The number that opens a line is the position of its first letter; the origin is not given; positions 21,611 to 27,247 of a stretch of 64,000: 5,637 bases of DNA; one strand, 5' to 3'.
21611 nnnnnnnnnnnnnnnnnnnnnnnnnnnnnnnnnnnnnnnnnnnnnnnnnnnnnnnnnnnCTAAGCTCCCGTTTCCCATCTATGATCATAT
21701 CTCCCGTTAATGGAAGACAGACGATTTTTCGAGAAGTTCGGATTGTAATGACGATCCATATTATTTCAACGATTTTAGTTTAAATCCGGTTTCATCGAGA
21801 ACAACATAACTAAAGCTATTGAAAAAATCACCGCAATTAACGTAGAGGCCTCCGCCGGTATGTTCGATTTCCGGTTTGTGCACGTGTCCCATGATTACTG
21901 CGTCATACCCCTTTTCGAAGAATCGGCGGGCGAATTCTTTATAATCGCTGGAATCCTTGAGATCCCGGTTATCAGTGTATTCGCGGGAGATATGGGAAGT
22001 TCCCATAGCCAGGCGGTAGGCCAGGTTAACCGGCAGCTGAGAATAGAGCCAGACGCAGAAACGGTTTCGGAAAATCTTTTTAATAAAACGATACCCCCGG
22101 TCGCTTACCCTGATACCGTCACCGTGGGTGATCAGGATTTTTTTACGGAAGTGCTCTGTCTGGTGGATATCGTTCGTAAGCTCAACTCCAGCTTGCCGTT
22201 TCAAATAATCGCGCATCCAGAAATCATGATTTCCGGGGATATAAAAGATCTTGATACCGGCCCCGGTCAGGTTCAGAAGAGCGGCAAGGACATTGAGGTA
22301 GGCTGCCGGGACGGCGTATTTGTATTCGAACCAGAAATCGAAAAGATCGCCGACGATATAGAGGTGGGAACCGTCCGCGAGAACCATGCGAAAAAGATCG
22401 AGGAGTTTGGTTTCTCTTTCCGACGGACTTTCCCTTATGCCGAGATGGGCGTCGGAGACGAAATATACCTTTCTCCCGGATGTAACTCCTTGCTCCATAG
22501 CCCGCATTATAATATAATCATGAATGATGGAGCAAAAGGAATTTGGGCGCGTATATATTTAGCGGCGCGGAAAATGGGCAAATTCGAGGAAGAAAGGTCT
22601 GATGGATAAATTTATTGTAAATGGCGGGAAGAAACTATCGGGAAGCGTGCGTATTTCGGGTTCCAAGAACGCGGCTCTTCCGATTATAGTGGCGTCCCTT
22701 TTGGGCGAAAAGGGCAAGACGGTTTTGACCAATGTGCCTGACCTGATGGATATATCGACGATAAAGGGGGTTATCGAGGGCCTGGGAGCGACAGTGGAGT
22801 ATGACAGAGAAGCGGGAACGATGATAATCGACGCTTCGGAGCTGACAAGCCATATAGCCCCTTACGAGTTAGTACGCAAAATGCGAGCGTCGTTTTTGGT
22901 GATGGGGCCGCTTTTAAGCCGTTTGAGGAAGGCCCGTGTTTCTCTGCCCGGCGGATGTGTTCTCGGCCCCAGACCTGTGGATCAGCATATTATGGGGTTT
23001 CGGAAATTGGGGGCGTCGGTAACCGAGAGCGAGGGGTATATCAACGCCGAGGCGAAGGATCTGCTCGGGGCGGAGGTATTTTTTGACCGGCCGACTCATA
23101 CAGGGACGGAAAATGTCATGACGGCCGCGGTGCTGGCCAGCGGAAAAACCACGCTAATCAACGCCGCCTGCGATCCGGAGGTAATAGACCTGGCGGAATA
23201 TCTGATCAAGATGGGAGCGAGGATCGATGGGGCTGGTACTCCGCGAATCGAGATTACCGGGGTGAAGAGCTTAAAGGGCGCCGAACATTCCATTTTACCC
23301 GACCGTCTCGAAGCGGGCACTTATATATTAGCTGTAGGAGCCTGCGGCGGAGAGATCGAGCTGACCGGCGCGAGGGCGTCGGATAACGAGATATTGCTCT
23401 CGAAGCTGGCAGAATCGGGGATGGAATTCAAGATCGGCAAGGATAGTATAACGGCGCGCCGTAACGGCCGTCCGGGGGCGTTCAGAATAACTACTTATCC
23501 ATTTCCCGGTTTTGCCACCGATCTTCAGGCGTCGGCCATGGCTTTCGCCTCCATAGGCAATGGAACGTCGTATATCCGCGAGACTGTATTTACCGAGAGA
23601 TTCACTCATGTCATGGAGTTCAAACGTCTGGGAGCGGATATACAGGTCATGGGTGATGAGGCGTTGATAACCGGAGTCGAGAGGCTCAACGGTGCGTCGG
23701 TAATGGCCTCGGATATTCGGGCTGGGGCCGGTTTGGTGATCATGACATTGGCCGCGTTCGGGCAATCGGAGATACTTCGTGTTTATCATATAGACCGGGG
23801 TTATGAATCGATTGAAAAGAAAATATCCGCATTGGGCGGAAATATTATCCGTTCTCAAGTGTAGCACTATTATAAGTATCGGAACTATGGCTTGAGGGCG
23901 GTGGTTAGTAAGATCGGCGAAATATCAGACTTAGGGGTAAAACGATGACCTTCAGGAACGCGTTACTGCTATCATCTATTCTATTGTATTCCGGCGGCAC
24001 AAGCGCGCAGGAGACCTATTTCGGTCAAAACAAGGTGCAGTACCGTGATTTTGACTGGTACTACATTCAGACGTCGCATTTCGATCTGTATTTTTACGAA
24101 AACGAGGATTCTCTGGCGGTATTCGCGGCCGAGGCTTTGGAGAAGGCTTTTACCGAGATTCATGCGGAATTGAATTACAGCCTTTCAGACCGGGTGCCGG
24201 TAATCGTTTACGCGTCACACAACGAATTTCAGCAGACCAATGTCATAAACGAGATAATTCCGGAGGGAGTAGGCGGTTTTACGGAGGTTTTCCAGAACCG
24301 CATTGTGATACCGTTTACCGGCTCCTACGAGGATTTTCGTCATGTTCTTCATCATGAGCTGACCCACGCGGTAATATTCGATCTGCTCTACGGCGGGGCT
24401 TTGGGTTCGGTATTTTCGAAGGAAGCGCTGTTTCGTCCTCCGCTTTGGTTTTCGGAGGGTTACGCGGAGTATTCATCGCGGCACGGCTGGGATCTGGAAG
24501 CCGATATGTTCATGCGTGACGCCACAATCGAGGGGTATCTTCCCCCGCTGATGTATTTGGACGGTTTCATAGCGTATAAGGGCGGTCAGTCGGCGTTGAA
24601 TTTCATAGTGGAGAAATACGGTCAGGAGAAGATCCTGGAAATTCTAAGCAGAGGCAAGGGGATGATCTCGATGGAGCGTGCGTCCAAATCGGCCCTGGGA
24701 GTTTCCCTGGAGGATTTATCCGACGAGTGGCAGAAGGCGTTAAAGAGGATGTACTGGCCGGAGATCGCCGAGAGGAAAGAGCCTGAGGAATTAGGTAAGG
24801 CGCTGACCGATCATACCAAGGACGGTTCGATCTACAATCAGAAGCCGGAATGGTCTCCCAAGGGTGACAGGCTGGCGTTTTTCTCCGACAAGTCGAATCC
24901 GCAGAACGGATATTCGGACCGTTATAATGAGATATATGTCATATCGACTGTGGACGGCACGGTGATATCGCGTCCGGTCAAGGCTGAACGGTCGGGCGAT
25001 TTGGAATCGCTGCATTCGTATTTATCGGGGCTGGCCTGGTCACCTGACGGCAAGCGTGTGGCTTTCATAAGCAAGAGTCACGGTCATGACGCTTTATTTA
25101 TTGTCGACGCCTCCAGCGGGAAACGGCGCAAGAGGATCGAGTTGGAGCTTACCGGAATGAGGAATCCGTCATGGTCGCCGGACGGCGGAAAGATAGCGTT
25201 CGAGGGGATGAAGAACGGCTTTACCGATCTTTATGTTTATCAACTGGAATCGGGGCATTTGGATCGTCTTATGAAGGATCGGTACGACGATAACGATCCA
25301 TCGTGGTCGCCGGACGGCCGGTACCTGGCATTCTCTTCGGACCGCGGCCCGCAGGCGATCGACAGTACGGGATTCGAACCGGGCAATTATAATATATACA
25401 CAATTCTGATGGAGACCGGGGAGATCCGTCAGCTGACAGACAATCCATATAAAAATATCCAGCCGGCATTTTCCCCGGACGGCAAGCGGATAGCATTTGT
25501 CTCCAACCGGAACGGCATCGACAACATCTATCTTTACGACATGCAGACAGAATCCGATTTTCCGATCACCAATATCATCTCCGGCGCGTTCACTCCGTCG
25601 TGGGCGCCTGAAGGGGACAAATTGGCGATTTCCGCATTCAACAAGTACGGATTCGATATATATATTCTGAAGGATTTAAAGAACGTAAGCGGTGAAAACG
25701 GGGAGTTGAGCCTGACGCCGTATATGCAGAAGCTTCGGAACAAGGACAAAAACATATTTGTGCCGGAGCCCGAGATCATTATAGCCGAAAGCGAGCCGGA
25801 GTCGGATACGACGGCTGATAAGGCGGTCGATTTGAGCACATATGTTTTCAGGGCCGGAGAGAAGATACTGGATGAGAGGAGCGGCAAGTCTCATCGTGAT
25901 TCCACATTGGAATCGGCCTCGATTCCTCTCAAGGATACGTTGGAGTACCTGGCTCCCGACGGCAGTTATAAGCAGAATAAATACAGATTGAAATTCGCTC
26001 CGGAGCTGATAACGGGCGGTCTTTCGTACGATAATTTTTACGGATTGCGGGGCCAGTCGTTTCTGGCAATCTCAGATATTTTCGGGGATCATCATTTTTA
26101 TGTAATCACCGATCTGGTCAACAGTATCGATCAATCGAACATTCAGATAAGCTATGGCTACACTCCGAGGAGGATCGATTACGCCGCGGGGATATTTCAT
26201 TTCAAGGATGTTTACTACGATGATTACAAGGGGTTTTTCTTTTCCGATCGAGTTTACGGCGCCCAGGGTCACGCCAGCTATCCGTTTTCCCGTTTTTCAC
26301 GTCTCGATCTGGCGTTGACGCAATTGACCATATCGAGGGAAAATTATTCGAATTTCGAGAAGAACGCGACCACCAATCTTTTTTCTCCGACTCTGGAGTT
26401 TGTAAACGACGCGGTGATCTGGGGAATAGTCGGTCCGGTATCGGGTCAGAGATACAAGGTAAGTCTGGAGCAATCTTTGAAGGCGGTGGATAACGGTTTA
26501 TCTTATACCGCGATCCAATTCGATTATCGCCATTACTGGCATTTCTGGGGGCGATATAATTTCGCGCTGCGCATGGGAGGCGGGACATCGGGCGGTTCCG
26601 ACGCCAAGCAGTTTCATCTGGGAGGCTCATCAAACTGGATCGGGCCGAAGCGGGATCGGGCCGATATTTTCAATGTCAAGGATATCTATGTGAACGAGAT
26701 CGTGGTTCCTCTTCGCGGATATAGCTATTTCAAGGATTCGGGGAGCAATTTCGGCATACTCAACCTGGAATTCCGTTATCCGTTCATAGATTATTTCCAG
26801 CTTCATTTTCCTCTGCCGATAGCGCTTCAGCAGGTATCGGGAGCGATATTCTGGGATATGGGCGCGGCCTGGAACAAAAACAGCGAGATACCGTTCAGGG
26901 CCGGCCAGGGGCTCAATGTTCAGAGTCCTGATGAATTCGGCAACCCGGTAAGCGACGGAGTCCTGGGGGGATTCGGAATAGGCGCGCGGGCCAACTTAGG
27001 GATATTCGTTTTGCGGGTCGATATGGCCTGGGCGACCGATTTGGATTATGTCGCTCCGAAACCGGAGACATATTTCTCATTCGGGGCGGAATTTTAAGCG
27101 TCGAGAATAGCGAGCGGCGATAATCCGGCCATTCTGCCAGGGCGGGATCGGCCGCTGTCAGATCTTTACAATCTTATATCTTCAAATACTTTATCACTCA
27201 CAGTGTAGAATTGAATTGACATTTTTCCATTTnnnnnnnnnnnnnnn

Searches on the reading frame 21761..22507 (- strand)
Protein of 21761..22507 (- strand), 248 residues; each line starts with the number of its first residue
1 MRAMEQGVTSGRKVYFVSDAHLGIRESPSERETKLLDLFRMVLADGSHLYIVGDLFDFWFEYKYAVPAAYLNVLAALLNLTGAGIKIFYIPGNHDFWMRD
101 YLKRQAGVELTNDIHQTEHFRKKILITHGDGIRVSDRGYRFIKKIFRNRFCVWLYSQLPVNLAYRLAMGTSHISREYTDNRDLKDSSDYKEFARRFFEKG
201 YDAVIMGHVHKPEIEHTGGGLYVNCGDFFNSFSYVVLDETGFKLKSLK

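Call 61: search_protein_families(library=pfam, proteins=[window:21761-22507:-], max_evalue=0.000001)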
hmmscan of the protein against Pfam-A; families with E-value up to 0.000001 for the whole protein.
window:21761-22507:- (248 aa): 2 families
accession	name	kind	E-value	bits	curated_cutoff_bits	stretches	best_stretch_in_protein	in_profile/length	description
PF00149.33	Metallophos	-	5e-14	53.6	21.5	1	13-212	2-191/191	Calcineurin-like phosphoesterase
PF12850.12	Metallophos_2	-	2.1e-11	44.5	27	0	184-229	91-136/154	Calcineurin-like phosphoesterase superfamily domain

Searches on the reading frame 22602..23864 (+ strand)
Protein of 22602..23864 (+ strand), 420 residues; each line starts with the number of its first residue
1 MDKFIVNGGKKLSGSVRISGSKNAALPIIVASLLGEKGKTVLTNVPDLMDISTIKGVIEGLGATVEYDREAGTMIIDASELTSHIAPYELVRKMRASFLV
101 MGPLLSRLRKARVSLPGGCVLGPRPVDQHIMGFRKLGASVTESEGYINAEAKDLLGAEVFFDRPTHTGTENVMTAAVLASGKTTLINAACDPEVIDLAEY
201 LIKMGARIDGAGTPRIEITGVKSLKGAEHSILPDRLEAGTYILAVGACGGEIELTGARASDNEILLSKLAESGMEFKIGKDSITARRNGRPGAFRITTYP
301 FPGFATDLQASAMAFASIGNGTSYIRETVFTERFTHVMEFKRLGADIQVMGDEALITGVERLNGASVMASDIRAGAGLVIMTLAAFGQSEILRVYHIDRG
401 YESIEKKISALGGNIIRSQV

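Call 61: search_protein_families(library=pfam, proteins=[window:22602-23864:+], max_evalue=0.000001)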
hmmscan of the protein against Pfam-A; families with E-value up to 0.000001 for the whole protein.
window:22602-23864:+ (420 aa): 1 family
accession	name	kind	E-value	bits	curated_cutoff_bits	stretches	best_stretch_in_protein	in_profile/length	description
PF00275.25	EPSP_synthase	-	3.2e-89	300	22.8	1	6-407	1-416/417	EPSP synthase (3-phosphoshikimate 1-carboxyvinyltransferase)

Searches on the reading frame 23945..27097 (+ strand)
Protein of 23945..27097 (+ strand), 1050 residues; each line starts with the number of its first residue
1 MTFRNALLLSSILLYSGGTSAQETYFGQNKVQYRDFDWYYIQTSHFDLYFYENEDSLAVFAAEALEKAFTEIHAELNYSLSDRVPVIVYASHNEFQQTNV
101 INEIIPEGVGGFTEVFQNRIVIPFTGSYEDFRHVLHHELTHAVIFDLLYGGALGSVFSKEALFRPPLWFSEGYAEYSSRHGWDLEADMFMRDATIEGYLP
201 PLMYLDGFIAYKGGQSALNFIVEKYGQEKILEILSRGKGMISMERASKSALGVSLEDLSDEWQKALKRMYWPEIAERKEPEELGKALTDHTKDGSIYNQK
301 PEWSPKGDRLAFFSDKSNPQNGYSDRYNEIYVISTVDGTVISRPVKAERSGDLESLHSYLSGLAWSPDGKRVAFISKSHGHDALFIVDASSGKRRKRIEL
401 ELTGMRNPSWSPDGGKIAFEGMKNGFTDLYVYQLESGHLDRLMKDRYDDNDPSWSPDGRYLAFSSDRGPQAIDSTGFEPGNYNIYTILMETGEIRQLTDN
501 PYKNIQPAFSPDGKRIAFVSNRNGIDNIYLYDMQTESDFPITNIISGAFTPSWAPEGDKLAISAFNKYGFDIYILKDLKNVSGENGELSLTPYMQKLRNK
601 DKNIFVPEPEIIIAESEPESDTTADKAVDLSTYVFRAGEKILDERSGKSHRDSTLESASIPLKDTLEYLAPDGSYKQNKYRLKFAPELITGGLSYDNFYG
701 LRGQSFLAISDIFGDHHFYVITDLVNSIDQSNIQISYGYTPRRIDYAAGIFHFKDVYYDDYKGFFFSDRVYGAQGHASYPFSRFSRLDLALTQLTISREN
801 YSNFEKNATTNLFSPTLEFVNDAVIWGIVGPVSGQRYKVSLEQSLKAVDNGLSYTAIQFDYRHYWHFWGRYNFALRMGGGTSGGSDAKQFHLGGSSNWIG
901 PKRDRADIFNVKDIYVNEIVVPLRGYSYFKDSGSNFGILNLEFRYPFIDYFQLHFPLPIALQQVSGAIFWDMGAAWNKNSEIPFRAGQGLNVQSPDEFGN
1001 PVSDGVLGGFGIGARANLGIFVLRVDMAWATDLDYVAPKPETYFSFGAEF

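Call 61: search_protein_families(library=pfam, proteins=[window:23945-27097:+], max_evalue=0.000001)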
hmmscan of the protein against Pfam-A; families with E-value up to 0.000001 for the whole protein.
window:23945-27097:+ (1050 aa): 5 families
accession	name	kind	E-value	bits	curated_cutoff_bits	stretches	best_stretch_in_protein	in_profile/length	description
PF07676.18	PD40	-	8.6e-36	121.6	20.9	2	495-529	2-37/38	WD40-like Beta Propeller Repeat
PF00930.27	DPPIV_N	-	1e-12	47.9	22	0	484-543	25-80/354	Dipeptidyl peptidase IV (DPP IV) N-terminal region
PF25174.1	Beta-prop_THOC3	-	1.7e-10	40.8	305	0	347-468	36-151/272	THOC3 beta-propeller domain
PF01103.29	Omp85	-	2.2e-10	41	24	1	745-1050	35-325/325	Omp85 superfamily domain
PF13485.12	Peptidase_MA_2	-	9.8e-08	32.5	32.4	1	68-267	5-200/201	Peptidase MA superfamily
